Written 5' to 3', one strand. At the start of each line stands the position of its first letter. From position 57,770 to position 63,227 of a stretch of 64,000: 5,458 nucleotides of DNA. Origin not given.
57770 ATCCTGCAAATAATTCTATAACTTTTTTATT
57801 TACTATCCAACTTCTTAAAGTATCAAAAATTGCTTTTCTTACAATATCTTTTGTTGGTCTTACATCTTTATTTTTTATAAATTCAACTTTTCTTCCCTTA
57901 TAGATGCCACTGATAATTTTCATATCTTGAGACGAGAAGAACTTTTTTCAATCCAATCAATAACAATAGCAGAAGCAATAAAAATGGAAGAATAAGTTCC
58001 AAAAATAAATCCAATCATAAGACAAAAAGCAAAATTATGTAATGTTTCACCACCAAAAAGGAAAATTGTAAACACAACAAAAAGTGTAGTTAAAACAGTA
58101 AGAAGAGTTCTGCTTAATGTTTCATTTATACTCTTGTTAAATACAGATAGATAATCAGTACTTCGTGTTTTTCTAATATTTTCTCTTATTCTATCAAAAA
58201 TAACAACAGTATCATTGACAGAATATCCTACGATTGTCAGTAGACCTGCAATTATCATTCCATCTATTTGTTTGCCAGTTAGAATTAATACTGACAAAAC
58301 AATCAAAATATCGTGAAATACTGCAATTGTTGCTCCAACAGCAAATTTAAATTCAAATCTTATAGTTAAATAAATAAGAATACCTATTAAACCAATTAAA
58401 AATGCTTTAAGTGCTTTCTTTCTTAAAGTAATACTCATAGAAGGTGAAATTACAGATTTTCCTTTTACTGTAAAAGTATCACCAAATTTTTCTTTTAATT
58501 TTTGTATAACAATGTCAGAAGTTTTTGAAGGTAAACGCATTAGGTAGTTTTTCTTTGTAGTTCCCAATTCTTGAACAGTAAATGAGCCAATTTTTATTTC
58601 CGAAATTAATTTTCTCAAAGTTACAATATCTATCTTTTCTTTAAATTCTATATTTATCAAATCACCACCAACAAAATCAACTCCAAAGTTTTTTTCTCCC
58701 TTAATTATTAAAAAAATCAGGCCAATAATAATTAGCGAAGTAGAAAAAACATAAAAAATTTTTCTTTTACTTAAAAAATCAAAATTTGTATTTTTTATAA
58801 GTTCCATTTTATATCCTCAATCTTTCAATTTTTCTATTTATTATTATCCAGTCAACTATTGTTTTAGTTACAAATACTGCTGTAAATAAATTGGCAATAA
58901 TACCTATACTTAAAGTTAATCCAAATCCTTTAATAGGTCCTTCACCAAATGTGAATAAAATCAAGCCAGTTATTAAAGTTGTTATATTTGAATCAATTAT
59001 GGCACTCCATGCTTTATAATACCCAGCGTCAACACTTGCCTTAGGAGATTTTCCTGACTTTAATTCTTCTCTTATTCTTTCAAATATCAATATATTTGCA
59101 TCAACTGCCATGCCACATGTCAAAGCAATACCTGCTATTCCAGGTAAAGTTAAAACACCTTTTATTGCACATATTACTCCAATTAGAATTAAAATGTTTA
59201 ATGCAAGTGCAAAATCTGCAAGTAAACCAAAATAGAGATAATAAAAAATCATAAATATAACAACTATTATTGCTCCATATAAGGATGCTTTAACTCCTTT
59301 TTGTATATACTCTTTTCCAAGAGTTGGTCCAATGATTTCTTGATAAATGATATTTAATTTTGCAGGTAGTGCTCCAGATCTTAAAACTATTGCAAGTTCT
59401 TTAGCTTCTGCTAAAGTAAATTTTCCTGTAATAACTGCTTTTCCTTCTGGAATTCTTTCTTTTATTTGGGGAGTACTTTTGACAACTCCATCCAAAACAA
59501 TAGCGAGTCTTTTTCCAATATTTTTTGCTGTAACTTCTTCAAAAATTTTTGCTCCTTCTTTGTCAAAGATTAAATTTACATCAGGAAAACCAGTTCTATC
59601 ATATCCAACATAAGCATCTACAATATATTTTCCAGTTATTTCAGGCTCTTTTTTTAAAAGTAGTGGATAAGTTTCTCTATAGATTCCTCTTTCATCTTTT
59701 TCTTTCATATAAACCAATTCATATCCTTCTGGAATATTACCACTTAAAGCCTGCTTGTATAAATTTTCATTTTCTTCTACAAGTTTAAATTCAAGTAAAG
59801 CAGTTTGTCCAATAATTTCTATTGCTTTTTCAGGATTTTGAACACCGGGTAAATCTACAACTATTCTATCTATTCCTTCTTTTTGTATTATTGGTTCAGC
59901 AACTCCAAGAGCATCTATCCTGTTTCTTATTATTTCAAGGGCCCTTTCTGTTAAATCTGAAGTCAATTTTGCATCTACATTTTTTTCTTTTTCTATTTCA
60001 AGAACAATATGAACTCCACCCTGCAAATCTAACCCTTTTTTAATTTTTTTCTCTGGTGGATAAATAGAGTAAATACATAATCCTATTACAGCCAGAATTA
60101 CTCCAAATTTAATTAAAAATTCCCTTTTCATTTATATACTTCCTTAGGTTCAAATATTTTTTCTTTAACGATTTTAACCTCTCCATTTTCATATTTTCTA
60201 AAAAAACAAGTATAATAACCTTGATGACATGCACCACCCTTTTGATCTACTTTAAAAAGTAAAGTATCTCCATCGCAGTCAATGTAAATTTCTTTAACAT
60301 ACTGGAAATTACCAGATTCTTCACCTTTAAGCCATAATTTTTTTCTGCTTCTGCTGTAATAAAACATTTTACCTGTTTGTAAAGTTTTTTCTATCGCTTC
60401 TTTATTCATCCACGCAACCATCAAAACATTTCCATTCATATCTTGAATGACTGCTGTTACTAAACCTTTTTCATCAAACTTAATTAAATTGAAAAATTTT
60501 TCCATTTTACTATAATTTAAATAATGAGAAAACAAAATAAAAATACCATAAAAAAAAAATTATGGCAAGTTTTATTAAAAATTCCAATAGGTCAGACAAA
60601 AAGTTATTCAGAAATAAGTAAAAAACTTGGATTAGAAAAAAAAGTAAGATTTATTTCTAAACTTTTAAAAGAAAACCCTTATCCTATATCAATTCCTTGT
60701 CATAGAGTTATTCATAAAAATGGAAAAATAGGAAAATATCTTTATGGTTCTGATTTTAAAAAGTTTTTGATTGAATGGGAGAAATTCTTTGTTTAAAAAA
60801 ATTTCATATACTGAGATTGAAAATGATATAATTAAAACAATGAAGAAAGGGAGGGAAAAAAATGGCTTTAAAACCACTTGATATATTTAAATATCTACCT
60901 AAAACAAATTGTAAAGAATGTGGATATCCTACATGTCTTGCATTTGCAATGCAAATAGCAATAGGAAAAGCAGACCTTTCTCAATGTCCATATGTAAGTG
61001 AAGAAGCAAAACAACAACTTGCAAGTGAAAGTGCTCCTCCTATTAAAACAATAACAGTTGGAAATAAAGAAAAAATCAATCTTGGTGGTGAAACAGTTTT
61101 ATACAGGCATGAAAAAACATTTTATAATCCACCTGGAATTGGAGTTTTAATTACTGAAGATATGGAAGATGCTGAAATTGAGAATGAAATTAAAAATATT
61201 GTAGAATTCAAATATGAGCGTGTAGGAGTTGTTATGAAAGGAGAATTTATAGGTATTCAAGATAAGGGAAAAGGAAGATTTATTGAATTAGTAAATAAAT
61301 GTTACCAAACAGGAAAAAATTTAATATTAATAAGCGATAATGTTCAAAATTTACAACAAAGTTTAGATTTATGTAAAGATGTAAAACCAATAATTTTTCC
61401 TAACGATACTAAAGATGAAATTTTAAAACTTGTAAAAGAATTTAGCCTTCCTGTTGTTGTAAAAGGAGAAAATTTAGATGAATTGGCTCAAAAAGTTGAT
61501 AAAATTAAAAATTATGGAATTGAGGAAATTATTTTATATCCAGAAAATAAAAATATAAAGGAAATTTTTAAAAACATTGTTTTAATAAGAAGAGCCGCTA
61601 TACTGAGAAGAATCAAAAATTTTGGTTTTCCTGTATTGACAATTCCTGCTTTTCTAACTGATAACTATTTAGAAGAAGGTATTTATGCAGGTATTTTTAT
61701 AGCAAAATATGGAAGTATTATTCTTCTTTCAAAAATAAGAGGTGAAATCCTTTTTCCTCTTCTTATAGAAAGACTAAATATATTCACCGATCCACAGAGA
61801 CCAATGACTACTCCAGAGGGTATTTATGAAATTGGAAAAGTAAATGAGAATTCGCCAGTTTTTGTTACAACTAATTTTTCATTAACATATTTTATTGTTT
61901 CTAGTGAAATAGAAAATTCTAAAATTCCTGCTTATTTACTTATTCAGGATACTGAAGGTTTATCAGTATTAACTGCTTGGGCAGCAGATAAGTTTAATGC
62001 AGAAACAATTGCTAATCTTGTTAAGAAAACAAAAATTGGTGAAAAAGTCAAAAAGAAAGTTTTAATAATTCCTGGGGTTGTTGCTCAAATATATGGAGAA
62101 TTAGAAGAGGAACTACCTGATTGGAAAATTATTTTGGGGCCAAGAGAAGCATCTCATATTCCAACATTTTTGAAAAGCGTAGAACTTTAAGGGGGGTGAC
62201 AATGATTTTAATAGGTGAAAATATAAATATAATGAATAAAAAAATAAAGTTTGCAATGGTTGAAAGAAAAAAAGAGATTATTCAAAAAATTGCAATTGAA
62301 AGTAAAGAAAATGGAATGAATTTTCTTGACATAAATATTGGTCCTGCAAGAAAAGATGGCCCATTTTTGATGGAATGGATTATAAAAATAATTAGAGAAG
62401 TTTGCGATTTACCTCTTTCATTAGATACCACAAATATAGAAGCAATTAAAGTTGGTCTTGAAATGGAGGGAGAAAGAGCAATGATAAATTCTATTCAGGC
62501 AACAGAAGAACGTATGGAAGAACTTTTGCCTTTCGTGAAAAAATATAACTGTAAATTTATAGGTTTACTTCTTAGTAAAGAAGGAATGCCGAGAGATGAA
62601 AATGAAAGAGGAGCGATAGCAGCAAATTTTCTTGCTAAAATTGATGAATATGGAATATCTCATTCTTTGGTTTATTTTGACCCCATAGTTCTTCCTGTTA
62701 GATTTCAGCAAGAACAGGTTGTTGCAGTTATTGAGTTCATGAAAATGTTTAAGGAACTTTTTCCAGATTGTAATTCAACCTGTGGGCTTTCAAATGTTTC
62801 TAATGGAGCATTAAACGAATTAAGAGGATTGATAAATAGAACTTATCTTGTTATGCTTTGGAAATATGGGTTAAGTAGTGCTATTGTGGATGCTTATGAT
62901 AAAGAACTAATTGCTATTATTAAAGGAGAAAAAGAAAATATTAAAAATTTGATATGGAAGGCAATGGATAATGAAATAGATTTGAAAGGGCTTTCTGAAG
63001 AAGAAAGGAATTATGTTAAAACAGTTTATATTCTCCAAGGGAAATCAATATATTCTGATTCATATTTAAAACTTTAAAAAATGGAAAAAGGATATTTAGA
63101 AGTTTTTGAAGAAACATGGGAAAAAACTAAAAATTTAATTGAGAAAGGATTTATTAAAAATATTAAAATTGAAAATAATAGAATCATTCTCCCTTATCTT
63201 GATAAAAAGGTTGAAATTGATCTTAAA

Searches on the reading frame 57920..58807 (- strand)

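Call 53: search_protein_families(library=pfam, max_evalue=0.00001, proteins=[window:57920-58807:-])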
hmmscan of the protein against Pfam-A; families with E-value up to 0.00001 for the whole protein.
window:57920-58807:- (295 aa): 1 family
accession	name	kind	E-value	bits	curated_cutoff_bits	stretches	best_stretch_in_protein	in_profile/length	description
PF02355.23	SecD_SecF_C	-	7.5e-63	211.8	20.5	1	103-287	4-188/189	Protein export membrane protein SecD/SecF, C-terminal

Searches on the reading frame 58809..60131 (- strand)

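Call 38: search_protein_families(library=pfam, max_evalue=0.00001, proteins=[window:58809-60131:-])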
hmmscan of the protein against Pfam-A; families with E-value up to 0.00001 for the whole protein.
window:58809-60131:- (440 aa): 4 families
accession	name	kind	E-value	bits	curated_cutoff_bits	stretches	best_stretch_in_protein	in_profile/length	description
PF22599.2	SecDF_P1_head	-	1.3e-35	122.1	27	1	153-257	9-114/114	SecDF, P1 head subdomain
PF21760.3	SecD_1st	-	3.3e-27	94.1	27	1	62-119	2-59/60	Protein translocase subunit SecDF, P1 domain, N-terminal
PF02355.23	SecD_SecF_C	-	9.4e-21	74.5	20.5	1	259-429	13-186/189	Protein export membrane protein SecD/SecF, C-terminal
PF03176.21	MMPL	-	1.2e-07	31.4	20.5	1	300-419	164-292/333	MMPL family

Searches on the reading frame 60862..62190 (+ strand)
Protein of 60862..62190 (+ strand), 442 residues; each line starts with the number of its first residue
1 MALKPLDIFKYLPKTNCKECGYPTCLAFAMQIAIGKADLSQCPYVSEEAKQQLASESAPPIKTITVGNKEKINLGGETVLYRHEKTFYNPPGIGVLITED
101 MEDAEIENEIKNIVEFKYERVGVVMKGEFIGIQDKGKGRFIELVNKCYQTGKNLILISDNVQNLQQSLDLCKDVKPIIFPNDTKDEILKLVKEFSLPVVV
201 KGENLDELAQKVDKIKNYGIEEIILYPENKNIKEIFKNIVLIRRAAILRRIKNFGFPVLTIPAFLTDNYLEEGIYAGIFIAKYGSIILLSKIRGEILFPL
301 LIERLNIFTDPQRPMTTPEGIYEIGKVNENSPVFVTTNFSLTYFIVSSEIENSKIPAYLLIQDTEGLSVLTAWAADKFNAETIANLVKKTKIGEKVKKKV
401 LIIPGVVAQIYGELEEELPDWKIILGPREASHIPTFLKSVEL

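Call 38: search_protein_families(library=pfam, max_evalue=0.00001, proteins=[window:60862-62190:+])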
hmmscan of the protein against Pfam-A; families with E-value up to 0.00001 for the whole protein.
window:60862-62190:+ (442 aa): 2 families
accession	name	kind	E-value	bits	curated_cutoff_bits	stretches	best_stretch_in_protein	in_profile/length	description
PF03599.22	CdhD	-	9.9e-83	278.5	24.8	1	64-436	2-386/387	CO dehydrogenase/acetyl-CoA synthase delta subunit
PF04060.18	FeS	-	2.9e-15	56.1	23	1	12-44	1-33/33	Putative Fe-S cluster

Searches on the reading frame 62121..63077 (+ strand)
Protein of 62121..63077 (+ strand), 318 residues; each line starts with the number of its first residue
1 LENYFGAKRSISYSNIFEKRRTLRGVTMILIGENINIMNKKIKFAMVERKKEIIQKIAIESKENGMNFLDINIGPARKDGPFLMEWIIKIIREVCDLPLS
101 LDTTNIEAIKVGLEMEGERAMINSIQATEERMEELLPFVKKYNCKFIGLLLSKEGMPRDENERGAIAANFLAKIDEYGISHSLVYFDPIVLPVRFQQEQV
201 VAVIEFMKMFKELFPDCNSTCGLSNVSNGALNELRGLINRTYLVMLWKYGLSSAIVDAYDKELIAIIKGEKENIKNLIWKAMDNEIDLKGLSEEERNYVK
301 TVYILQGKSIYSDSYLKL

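Call 53: search_protein_families(library=pfam, max_evalue=0.00001, proteins=[window:62121-63077:+])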
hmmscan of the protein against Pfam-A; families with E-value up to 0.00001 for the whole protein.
window:62121-63077:+ (318 aa): 1 family
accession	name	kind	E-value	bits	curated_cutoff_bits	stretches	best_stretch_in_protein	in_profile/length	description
PF00809.28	Pterin_bind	-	4.1e-14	53.2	25.5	1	55-256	24-243/244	Pterin binding enzyme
